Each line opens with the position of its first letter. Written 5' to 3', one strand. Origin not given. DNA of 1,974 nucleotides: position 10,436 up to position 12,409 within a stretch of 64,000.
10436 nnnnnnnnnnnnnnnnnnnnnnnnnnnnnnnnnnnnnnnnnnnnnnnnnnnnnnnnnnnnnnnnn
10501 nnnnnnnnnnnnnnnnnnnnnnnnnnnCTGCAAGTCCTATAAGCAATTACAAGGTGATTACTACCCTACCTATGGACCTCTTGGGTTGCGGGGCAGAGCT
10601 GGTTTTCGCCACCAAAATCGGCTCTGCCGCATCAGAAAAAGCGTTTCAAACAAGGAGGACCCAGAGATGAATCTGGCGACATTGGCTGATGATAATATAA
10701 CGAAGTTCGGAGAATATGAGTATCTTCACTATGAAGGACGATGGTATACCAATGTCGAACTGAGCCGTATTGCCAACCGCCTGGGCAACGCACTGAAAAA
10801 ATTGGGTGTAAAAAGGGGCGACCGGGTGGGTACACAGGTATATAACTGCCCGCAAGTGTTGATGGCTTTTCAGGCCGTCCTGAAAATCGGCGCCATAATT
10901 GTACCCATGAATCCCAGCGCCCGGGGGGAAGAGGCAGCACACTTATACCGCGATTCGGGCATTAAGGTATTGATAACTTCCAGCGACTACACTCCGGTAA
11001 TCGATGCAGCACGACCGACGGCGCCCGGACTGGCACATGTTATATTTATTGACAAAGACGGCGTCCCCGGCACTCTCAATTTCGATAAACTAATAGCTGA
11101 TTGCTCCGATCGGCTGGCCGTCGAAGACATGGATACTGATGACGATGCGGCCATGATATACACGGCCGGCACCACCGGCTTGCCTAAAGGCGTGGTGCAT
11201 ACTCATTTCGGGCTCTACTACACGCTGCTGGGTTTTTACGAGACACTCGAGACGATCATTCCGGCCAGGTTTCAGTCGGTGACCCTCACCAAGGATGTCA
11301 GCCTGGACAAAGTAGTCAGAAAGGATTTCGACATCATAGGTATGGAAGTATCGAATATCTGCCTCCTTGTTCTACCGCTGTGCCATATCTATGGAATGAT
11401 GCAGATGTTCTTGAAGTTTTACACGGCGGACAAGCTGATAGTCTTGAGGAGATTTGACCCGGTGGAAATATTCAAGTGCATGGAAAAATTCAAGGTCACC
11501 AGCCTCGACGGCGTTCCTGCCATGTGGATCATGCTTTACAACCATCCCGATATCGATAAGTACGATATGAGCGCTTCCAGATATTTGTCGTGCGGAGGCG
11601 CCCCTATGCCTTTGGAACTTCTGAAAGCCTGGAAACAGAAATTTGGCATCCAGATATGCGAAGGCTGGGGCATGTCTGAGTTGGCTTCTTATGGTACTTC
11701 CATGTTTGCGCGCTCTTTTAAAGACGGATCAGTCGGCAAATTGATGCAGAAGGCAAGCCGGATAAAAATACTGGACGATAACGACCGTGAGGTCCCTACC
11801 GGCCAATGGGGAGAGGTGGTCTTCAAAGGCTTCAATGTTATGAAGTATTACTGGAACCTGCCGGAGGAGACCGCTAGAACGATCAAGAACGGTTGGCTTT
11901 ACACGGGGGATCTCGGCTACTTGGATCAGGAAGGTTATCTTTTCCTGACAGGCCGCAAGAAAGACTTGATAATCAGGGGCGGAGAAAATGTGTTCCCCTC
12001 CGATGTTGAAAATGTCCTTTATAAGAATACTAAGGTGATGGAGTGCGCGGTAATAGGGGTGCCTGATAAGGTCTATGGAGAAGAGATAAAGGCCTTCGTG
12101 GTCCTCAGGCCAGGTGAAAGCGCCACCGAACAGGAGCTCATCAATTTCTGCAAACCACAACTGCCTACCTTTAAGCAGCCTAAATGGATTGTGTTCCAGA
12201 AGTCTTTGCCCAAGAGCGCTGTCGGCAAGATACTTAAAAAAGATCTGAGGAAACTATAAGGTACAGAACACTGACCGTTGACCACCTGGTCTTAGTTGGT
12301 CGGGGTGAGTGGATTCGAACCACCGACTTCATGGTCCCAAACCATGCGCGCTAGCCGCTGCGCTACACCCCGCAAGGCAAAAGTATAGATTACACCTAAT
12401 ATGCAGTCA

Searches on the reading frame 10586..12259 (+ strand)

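Call 41: search_protein_families(library=pfam, proteins=[window:10586-12259:+], max_evalue=0.00001)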
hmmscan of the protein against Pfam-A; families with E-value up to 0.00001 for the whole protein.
window:10586-12259:+ (557 aa): 2 families
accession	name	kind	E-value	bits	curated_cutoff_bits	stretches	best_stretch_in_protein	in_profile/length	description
PF00501.34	AMP-binding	-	2.2e-79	267.5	29.9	1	37-423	4-384/384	AMP-binding enzyme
PF13193.12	AMP-binding_C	-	3.9e-19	69.8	24.5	1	474-548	2-76/76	AMP-binding enzyme C-terminal domain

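Call 43: search_protein_families(library=ncbifam, proteins=[window:10586-12259:+], max_evalue=1e-20)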
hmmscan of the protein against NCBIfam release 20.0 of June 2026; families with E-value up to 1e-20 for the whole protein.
window:10586-12259:+ (557 aa): 83 families (the best 25 are shown)
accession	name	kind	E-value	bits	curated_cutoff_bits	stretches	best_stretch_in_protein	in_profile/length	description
NF004837.0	PRK06187.1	subfamily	6.3e-134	447.1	476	1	24-556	4-520/531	long-chain-fatty-acid--CoA ligase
NF006182.0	PRK08316.1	subfamily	4.7e-99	332.2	663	2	252-556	208-515/523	fatty acyl-CoA synthetase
NF006181.0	PRK08314.1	subfamily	2.2e-97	326.7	705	1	178-554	197-550/563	long-chain-fatty-acid--CoA ligase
NF005307.0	PRK06839.1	equivalog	5e-95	319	748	1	251-555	185-490/496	o-succinylbenzoate--CoA ligase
NF009233.0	PRK12583.1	subfamily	1.1e-94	317.8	832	1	261-556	247-548/558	fatty acid CoA ligase family protein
NF005676.0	PRK07470.1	equivalog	2.9e-93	313.3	774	2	255-556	218-527/544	acyl-CoA synthetase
NF005702.0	PRK07514.1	subfamily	1.7e-89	300.5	558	2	256-556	198-498/506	malonyl-CoA synthase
NF005220.0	PRK06710.1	equivalog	4.9e-89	298.9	1116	1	254-554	247-549/563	long-chain-fatty-acid--CoA ligase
NF004114.0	PRK05605.1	equivalog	1.5e-87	294.3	766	1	256-556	264-567/575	long-chain-fatty-acid--CoA ligase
TIGR03205.1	pimA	equivalog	3.2e-84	283.3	705.6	1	32-555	25-541/541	dicarboxylate--CoA ligase PimA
NF005801.1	PRK07656.1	equivalog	2.2e-83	280.6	657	1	249-555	198-500/500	FadD3 family acyl-CoA ligase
NF052269.1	Staph_lig_FadD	equivalog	5.4e-83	279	650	1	256-556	191-491/499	long-chain-fatty-acid--CoA ligase FadD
NF005463.0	PRK07059.1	subfamily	1.1e-82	278.2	869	1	160-556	178-554/557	long-chain-fatty-acid--CoA ligase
NF004808.0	PRK06155.1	equivalog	1.1e-81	274.7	722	2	251-556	216-520/542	ATP-dependent acyl-CoA ligase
NF052580.1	Str24CoAsynCasG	equivalog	1.5e-81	274.4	750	1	38-554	50-546/548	steroid-24-oyl-CoA synthetase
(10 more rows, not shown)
